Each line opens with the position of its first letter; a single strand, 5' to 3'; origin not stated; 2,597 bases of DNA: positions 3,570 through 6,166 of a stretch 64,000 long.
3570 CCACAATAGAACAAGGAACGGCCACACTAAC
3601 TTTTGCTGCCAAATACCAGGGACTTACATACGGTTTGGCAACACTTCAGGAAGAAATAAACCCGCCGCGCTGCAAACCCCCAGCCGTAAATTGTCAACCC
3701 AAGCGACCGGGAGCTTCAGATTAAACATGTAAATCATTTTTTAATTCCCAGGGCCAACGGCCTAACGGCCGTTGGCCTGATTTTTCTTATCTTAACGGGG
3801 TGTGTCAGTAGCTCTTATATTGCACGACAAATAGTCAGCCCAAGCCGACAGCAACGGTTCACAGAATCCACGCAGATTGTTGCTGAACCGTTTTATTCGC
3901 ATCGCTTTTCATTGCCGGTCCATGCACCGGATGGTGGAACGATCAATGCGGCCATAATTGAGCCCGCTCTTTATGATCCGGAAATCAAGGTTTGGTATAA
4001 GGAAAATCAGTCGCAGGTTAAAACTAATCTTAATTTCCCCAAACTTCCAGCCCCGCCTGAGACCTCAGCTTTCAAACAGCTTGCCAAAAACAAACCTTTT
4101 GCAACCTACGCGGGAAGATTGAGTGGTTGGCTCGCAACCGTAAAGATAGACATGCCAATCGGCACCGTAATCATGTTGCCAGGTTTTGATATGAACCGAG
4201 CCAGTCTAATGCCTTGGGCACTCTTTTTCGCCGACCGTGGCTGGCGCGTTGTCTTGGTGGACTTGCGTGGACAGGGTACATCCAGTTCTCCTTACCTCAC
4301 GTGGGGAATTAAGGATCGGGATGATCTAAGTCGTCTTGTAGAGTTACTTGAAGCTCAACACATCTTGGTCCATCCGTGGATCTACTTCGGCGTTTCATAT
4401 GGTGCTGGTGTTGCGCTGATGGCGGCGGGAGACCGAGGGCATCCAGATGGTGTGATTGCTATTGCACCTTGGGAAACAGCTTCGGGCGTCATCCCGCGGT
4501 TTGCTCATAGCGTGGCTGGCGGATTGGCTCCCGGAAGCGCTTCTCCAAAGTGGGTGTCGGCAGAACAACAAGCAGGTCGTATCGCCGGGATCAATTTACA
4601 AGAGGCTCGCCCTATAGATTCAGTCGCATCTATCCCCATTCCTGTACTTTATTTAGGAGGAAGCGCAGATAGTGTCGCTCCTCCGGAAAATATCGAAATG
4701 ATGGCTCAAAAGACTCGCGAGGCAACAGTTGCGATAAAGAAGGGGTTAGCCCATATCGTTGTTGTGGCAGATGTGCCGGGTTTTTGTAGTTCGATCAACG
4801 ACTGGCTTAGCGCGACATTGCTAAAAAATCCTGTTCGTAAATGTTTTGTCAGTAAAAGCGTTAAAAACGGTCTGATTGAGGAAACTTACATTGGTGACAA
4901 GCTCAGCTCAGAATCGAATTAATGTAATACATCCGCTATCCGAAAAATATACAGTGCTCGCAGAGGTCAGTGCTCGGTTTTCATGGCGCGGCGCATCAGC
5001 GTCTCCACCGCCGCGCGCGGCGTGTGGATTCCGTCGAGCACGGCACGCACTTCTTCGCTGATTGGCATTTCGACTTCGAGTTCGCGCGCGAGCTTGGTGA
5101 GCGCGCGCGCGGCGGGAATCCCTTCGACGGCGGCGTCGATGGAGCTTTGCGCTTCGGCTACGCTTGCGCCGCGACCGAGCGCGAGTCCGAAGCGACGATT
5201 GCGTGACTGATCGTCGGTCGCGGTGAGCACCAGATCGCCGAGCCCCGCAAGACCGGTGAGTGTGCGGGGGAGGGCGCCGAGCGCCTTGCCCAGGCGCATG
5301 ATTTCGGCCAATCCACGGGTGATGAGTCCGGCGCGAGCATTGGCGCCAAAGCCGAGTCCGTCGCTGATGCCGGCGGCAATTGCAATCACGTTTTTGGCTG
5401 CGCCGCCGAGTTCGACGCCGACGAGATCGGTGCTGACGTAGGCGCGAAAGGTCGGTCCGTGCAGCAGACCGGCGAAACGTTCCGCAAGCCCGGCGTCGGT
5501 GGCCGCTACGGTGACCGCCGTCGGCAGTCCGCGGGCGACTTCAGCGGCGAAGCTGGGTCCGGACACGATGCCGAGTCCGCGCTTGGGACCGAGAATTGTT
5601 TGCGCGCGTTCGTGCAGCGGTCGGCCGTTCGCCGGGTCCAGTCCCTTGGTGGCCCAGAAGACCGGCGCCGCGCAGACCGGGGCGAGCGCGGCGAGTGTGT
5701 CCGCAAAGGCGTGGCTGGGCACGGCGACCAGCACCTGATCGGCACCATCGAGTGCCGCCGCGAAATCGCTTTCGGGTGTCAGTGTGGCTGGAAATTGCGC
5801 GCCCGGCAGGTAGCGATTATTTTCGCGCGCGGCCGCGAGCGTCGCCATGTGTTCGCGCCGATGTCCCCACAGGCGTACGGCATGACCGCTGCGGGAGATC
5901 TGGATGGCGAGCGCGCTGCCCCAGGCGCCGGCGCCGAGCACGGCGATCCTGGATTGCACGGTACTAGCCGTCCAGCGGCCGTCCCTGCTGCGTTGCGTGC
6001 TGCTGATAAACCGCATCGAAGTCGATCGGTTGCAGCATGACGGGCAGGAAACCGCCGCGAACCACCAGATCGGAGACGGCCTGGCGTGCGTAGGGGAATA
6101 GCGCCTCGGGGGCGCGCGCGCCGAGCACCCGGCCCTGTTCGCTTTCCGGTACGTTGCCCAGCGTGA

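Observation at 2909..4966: Low-GC two-gene islet (lipoprotein + GxSxG hydrolase) inserted between the aldehyde dehydrogenase and gpsA, with a G9 tract in its promoter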

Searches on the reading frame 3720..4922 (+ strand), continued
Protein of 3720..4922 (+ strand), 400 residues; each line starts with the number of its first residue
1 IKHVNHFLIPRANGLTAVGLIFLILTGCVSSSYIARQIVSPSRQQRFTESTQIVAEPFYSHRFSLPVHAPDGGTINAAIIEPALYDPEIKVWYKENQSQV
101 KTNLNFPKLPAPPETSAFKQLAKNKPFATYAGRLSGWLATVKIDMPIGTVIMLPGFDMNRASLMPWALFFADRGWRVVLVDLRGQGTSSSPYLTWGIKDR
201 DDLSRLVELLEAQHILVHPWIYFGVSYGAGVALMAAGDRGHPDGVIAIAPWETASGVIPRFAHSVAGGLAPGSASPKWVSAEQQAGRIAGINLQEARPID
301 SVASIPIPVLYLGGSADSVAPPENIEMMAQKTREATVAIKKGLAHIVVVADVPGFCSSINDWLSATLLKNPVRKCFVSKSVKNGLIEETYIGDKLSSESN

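Call 54: fold_search(model_id=the predicted structure, library=pdb)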
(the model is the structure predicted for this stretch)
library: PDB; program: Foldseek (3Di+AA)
matches with E <= 10: 1791; with E <= 0.001: 1675
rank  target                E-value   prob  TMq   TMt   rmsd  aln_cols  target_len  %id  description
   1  5g59                  1.2e-13  1.00  0.56  0.80   4.9       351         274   14  Structure of the Pyrococcus Furiosus Esterase Pf2001 with space group P3121 (released 2017-06-21)
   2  5lcn_C                8.7e-13  1.00  0.49  0.71   6.6       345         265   14  STRUCTURE OF THE PYROCOCCUS FURIOSUS ESTERASE PF2001 WITH SPACE GROUP P212121 (released 2017-08-02)
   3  5g5m_B                9.9e-13  1.00  0.48  0.72   6.6       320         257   15  Structure of the Pyrococcus Furiosus Esterase Pf2001 with space group P21 (released 2017-06-21)
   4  5lcn_A                1.7e-12  1.00  0.51  0.74   6.3       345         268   15  STRUCTURE OF THE PYROCOCCUS FURIOSUS ESTERASE PF2001 WITH SPACE GROUP P212121 (released 2017-08-02)
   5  7qjm_B                2.1e-12  1.00  0.47  0.62   8.8       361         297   17  Crystal structure of an alpha/beta-hydrolase enzyme from Chloroflexus sp. MS-G (202) (released 2022-12-28)
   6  7l4u_A                2.2e-12  1.00  0.43  0.58   7.7       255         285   20  Crystal structure of human monoacylglycerol lipase in complex with compound 1h (released 2021-08-11)
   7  5lcn_B                2.8e-12  1.00  0.47  0.70   6.4       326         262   15  STRUCTURE OF THE PYROCOCCUS FURIOSUS ESTERASE PF2001 WITH SPACE GROUP P212121 (released 2017-08-02)
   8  5lcn_D                3.3e-12  1.00  0.50  0.71   6.2       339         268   15  STRUCTURE OF THE PYROCOCCUS FURIOSUS ESTERASE PF2001 WITH SPACE GROUP P212121 (released 2017-08-02)
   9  5g5m_A                4.8e-12  1.00  0.48  0.74   6.0       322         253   14  Structure of the Pyrococcus Furiosus Esterase Pf2001 with space group P21 (released 2017-06-21)
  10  3jwe_A                5.4e-12  1.00  0.40  0.57   7.3       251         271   18  Crystal structure of human mono-glyceride lipase in complex with SAR629 (released 2010-01-26)
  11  3azo_A                5.4e-12  1.00  0.44  0.28   8.3       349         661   14  Crystal structure of puromycin hydrolase (released 2011-07-27)
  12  7l4w_B                6.1e-12  1.00  0.42  0.57   7.8       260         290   20  Crystal structure of human monoacylglycerol lipase in complex with compound 2d (released 2021-08-11)
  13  7l50_D                6.9e-12  1.00  0.41  0.55   6.6       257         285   18  Crystal structure of human monoacylglycerol lipase in complex with compound 4f (released 2021-08-11)
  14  5g5c                  7.8e-12  1.00  0.48  0.71   5.9       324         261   14  Structure of the Pyrococcus furiosus Esterase Pf2001 with space group C2221 (released 2017-06-21)
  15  3azp_A                8.9e-12  1.00  0.44  0.28   8.4       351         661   14  Crystal structure of puromycin hydrolase S511A mutant (released 2011-07-27)
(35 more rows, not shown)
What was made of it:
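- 3720..4922 (+): ORF2: alpha/beta-hydrolase lipoprotein, 400 codons open. ATT at 3720 aligns with the ATG of the closest homologues and overlaps the ORF1 stop (ATTAA). Lipobox L-T-G-C, Cys codon 3801-3803. Ser226 at 4395-4397, Asp317 at 4668-4670, His345 at 4752-4754. The first canonical start is TTG 3912. Fold matches are generic esterases and lipases (call 54).
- The best structural matches are Pf2001 esterase, monoacylglycerol lipase and S9 peptidases (call 54).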

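Call 65: find_related_loci(query=A1, collection=viral_contigs, flank=5000)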
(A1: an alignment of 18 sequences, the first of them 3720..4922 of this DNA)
Query A1 (400 aa) in viral_contigs; peptide patterns used: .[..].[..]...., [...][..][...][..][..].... (x = any residue, [..] = any of these).
113 stretches matched a pattern, but none encodes a relative of the query by tblastn (E <= 1e-3).

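Call 76: search_protein_families(library=padloc, proteins=[window:3720-4919:+], max_evalue=0.01)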
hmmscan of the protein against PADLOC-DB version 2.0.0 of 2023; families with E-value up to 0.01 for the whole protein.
window:3720-4919:+ (400 aa): 0 families

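Call 77: search_protein_families(library=phrogs, proteins=[window:3720-4919:+], max_evalue=0.01)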
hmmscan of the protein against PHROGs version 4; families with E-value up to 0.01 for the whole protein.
window:3720-4919:+ (400 aa): 2 families
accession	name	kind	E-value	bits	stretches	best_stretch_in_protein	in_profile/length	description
phrog_789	-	other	4.1e-09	36.7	1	149-367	355-601/637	esterase/lipase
phrog_23613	-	other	0.0044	17.5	1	150-233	26-104/271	esterase/lipase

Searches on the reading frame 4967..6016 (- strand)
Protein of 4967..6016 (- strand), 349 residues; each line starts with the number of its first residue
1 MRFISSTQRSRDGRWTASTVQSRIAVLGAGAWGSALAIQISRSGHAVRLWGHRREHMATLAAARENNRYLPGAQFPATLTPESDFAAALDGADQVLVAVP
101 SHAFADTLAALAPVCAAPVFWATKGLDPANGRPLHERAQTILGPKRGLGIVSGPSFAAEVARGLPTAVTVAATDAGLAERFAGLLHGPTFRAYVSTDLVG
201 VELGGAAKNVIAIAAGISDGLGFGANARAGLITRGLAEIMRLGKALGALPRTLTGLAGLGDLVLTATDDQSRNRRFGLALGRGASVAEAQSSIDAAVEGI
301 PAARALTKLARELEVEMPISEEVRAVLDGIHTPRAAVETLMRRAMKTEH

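Call 4: search_protein_families(library=pfam, proteins=[window:4967-6016:-], max_evalue=0.1)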
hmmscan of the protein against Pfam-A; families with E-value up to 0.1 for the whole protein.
window:4967-6016:- (349 aa): 8 families
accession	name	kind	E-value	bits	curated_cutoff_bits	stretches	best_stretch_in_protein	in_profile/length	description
PF07479.19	NAD_Gly3P_dh_C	-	6.4e-51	172.7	25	1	197-338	1-142/142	NAD-dependent glycerol-3-phosphate dehydrogenase C-terminus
PF01210.29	NAD_Gly3P_dh_N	-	4.5e-44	150.7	23.1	1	24-175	2-155/158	NAD-dependent glycerol-3-phosphate dehydrogenase N-terminus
PF20618.3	GPD_NAD_C_bact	-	2.5e-22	79.7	27.6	1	257-323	1-66/66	Bacterial GPD, NAD-dependent C-terminal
PF02558.23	ApbA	-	2e-08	34.4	22.2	1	24-116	1-91/150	Ketopantoate reductase PanE/ApbA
PF03807.23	F420_oxidored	-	5.3e-08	33.8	21.6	1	23-111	1-79/94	NADP oxidoreductase coenzyme F420-dependent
PF03446.21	NAD_binding_2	-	0.00018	22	21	1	23-106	1-70/161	NAD binding domain of 6-phosphogluconate dehydrogenase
PF02737.24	3HCDH_N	-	0.019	15.3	22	1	24-64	2-42/180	3-hydroxyacyl-CoA dehydrogenase, NAD binding domain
PF13450.12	NAD_binding_8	-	0.024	15.4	21.9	1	26-54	1-29/68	NAD(P)-binding Rossmann-like domain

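Call 26: find_homologous_proteins(query=window:4967-6016:-, max_evalue=1e-60)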
Query window:4967-6016:- (349 aa): 7963 proteins with E <= 1e-60 among 8000 candidates; the best 120 are listed.
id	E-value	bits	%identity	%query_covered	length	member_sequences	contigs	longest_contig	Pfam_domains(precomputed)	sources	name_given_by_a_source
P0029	5.6e-203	691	100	95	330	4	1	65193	PF20618.4,PF07479.20,PF02558.23,PF01210.30,PF03807.24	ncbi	ncbi:MAG: NAD(P)H-dependent glycerol-3-phosphate dehydrogenase [Gammaproteobacteria bacterium]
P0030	1.2e-146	506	75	94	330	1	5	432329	PF20618.4,PF07479.20,PF02558.23,PF01210.30,PF03807.24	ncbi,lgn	-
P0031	3.8e-146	504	76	95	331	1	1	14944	PF20618.4,PF07479.20,PF02558.23,PF01210.30,PF03807.24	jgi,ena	-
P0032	1.5e-145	502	76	93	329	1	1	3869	PF20618.4,PF07479.20,PF02558.23,PF01210.30,PF03807.24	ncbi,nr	ncbi:MAG TPA: NAD(P)H-dependent glycerol-3-phosphate dehydrogenase [Gammaproteobacteria bacterium]|n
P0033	1.7e-145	502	75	95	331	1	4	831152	PF20618.4,PF07479.20,PF02558.23,PF01210.30,PF03807.24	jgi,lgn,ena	-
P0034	2.6e-144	498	75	94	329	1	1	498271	PF20618.4,PF07479.20,PF02558.23,PF01210.30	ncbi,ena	-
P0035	7.3e-141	487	74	94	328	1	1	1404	PF20618.4,PF07479.20,PF02558.23,PF01210.30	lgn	-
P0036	1.2e-140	486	72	93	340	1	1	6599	PF20618.4,PF07479.20,PF02558.23,PF01210.30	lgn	-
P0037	3.4e-140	485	74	94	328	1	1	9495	PF20618.4,PF07479.20,PF02558.23,PF01210.30,PF03807.24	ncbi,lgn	ncbi:MAG: NAD(P)H-dependent glycerol-3-phosphate dehydrogenase [Gammaproteobacteria bacterium]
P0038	9.9e-139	480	72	93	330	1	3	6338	PF20618.4,PF07479.20,PF02558.23,PF01210.30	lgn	-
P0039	6.5e-138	477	71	95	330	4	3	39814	PF20618.4,PF07479.20,PF02558.23,PF01210.30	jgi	-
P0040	1.4e-137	476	72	94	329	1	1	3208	PF20618.4,PF07479.20,PF02558.23,PF01210.30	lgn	-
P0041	3.0e-137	475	71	95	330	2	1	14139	PF20618.4,PF07479.20,PF02558.23,PF01210.30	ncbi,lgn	ncbi:MAG: NAD(P)H-dependent glycerol-3-phosphate dehydrogenase [Gammaproteobacteria bacterium]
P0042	2.2e-135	469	69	95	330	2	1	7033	PF20618.4,PF07479.20,PF02558.23,PF01210.30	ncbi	-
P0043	1.3e-134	467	71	95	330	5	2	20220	PF20618.4,PF07479.20,PF02558.23,PF01210.30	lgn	-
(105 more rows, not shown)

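Call 27: find_encoding_contigs(protein=P0030, flank=7000, max_places=2)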
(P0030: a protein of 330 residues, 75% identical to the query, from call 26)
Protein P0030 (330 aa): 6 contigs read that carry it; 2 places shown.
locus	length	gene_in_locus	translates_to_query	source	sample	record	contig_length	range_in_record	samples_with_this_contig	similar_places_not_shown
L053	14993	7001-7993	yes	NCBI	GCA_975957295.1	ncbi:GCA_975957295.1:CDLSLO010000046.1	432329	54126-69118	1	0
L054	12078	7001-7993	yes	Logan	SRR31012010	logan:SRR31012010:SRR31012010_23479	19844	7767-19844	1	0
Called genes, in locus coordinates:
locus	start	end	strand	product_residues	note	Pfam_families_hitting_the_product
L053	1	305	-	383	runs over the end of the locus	PF02353:CMAS, PF13489:Methyltransf_23, PF08241:Methyltransf_11, PF08242:Methyltransf_12, PF13649:Methyltransf_25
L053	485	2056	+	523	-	PF00450:Peptidase_S10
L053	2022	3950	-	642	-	PF00561:Abhydrolase_1 (faint), PF12146:Hydrolase_4 (faint), PF20434:BD-FAE, PF00326:Peptidase_S9, PF01738:DLH (weak), PF07859:Abhydrolase_3 (weak)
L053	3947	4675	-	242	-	PF05742:TANGO2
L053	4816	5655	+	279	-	PF06053:DUF929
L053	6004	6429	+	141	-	PF00581:Rhodanese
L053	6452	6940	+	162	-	PF02556:SecB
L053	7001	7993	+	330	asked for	PF01210:NAD_Gly3P_dh_N, PF02558:ApbA, PF03807:F420_oxidored (faint), PF07479:NAD_Gly3P_dh_C, PF20618:GPD_NAD_C_bact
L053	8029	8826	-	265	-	PF01925:TauE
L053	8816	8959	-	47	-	-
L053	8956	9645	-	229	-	PF01048:PNP_UDP_1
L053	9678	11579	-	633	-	PF07678:TED_complement (faint), PF13249:SQHop_cyclase_N, PF13243:SQHop_cyclase_C, PF00432:Prenyltrans (weak)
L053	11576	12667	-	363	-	PF00494:SQS_PSY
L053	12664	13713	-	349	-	PF01073:3Beta_HSD, PF01370:Epimerase, PF02719:Polysacc_synt_2 (weak), PF04321:RmlD_sub_bind (weak), PF05368:NmrA, PF13460:NAD_binding_10, PF16363:GDP_Man_Dehyd, PF07993:NAD_binding_4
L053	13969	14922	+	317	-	PF02401:LYTB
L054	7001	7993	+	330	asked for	PF01210:NAD_Gly3P_dh_N, PF02558:ApbA, PF03807:F420_oxidored (faint), PF07479:NAD_Gly3P_dh_C, PF20618:GPD_NAD_C_bact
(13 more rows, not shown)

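Call 28: find_encoding_contigs(protein=P0033, flank=7000, max_places=2)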
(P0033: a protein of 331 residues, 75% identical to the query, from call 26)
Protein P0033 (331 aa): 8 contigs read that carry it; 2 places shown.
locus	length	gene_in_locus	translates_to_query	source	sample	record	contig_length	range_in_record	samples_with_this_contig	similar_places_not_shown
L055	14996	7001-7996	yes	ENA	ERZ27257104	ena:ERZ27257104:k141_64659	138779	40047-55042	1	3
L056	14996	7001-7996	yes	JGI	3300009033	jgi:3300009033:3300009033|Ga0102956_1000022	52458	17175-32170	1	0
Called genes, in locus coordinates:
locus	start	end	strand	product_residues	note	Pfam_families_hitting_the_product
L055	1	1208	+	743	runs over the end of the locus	PF00486:Trans_reg_C, PF07719:TPR_2 (faint), PF13432:TPR_16 (faint), PF13414:TPR_11 (faint), PF13428:TPR_14 (faint), PF13431:TPR_17 (faint), PF13371:TPR_9 (faint), PF14559:TPR_19 (weak), +2 more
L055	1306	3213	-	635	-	PF12146:Hydrolase_4 (faint), PF20434:BD-FAE, PF00326:Peptidase_S9, PF01738:DLH, PF07859:Abhydrolase_3 (weak)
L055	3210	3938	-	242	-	PF05742:TANGO2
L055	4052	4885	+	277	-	PF06053:DUF929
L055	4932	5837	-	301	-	PF00892:EamA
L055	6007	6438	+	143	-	PF00581:Rhodanese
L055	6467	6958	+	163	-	PF02556:SecB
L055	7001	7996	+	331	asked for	PF01210:NAD_Gly3P_dh_N, PF02558:ApbA, PF03807:F420_oxidored (weak), PF07479:NAD_Gly3P_dh_C, PF20618:GPD_NAD_C_bact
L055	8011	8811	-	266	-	PF01925:TauE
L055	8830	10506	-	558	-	PF08450:SGL (faint), PF10282:Lactonase (faint)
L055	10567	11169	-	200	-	PF01048:PNP_UDP_1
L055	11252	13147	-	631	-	PF13249:SQHop_cyclase_N, PF07678:TED_complement (faint), PF13243:SQHop_cyclase_C, PF00432:Prenyltrans (weak), PF09492:Pec_lyase (faint), PF13249:SQHop_cyclase_N (weak)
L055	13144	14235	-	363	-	PF00494:SQS_PSY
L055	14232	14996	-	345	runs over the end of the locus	PF01073:3Beta_HSD, PF01370:Epimerase, PF04321:RmlD_sub_bind, PF05368:NmrA, PF13460:NAD_binding_10, PF16363:GDP_Man_Dehyd, PF07993:NAD_binding_4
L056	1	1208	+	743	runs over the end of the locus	PF00486:Trans_reg_C, PF07719:TPR_2 (faint), PF13432:TPR_16 (faint), PF13414:TPR_11 (faint), PF13428:TPR_14 (faint), PF13431:TPR_17 (faint), PF13371:TPR_9 (faint), PF14559:TPR_19 (weak), +2 more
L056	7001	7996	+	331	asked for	PF01210:NAD_Gly3P_dh_N, PF02558:ApbA, PF03807:F420_oxidored (weak), PF07479:NAD_Gly3P_dh_C, PF20618:GPD_NAD_C_bact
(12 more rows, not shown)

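Call 29: find_encoding_contigs(protein=P0034, flank=7000, max_places=2)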
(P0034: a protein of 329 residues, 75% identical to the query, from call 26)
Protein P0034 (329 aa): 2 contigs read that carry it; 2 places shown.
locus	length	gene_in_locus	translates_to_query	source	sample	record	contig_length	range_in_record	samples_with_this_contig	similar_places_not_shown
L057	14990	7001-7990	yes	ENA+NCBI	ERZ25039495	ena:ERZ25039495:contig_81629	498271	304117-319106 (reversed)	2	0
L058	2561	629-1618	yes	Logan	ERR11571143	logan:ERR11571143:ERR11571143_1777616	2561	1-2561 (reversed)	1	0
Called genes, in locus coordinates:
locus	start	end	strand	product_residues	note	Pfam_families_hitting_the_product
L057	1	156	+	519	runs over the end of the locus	PF00450:Peptidase_S10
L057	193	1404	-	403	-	PF00578:AhpC-TSA (weak), PF08534:Redoxin (weak), PF17991:Thioredoxin_10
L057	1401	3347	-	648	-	PF20434:BD-FAE (weak), PF00326:Peptidase_S9, PF01738:DLH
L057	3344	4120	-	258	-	PF05742:TANGO2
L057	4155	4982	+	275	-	PF06053:DUF929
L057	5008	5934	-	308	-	PF00892:EamA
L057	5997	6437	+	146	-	PF00581:Rhodanese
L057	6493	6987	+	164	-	PF02556:SecB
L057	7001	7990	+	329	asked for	PF01210:NAD_Gly3P_dh_N, PF02558:ApbA, PF07479:NAD_Gly3P_dh_C, PF20618:GPD_NAD_C_bact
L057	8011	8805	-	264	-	PF01925:TauE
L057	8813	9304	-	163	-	PF00171:Aldedh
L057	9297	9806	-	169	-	PF00171:Aldedh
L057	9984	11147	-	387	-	-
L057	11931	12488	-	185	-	PF01048:PNP_UDP_1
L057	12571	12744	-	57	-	PF13243:SQHop_cyclase_C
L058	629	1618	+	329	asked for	PF01210:NAD_Gly3P_dh_N, PF02558:ApbA, PF07479:NAD_Gly3P_dh_C, PF20618:GPD_NAD_C_bact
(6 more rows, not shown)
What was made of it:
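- Three relatives with 75-76% identical GpsA share the surrounding synteny but carry TauE at this site (calls 26-29).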
